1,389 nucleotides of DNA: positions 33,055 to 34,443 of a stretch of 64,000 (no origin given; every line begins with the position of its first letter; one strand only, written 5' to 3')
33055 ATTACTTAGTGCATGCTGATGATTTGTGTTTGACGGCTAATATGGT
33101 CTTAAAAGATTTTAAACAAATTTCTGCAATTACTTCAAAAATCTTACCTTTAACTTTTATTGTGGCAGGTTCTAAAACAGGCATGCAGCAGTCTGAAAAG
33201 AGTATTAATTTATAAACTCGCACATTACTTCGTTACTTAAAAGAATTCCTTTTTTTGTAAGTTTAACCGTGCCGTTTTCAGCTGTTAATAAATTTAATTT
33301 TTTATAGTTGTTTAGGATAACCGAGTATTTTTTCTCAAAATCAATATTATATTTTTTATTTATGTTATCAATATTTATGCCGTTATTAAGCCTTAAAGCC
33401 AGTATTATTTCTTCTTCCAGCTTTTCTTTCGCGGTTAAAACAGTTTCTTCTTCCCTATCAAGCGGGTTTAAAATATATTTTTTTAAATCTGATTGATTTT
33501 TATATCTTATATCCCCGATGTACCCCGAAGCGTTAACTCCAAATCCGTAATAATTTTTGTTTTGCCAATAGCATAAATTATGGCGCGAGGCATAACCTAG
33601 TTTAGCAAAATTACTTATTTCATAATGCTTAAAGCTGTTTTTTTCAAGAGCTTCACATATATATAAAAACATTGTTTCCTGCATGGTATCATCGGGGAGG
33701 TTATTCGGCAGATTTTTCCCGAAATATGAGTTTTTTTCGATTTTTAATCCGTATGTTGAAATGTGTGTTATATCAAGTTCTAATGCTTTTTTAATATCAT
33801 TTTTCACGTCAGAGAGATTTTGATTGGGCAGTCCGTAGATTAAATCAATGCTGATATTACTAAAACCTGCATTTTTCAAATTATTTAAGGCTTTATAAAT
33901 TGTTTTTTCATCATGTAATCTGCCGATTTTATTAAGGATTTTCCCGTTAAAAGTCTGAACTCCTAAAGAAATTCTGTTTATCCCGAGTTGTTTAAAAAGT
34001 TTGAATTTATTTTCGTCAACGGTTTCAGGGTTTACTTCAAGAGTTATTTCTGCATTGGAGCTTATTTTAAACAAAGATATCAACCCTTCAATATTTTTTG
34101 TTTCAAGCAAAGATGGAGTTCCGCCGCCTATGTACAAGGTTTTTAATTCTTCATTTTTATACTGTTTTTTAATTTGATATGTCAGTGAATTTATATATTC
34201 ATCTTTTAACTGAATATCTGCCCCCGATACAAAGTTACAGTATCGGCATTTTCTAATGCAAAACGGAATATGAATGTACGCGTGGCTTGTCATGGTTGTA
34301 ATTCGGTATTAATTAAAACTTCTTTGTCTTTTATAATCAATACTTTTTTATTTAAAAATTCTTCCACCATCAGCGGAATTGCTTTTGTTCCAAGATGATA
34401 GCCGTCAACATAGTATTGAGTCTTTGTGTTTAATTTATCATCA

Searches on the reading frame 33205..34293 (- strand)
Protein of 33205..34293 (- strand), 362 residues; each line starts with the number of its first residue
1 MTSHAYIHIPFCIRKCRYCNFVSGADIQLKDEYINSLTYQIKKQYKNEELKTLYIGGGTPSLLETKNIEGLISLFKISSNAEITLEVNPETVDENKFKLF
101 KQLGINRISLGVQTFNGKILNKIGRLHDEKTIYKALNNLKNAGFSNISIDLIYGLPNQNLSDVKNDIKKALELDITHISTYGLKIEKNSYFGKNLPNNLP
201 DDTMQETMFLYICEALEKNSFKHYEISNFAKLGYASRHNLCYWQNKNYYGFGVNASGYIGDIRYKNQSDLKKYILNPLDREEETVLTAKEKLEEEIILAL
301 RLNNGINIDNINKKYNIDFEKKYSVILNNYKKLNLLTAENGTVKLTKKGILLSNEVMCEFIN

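Call 20: search_protein_families(library=pfam, proteins=[window:33205-34293:-], max_evalue=0.0001)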
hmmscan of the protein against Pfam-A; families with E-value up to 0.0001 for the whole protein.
window:33205-34293:- (362 aa): 2 families
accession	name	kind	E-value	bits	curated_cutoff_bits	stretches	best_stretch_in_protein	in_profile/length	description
PF04055.27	Radical_SAM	-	2.3e-27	96.6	29.5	1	6-168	1-164/166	Radical SAM superfamily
PF06969.22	HemN_C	-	8.5e-12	45.4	24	1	286-352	1-67/67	HemN C-terminal domain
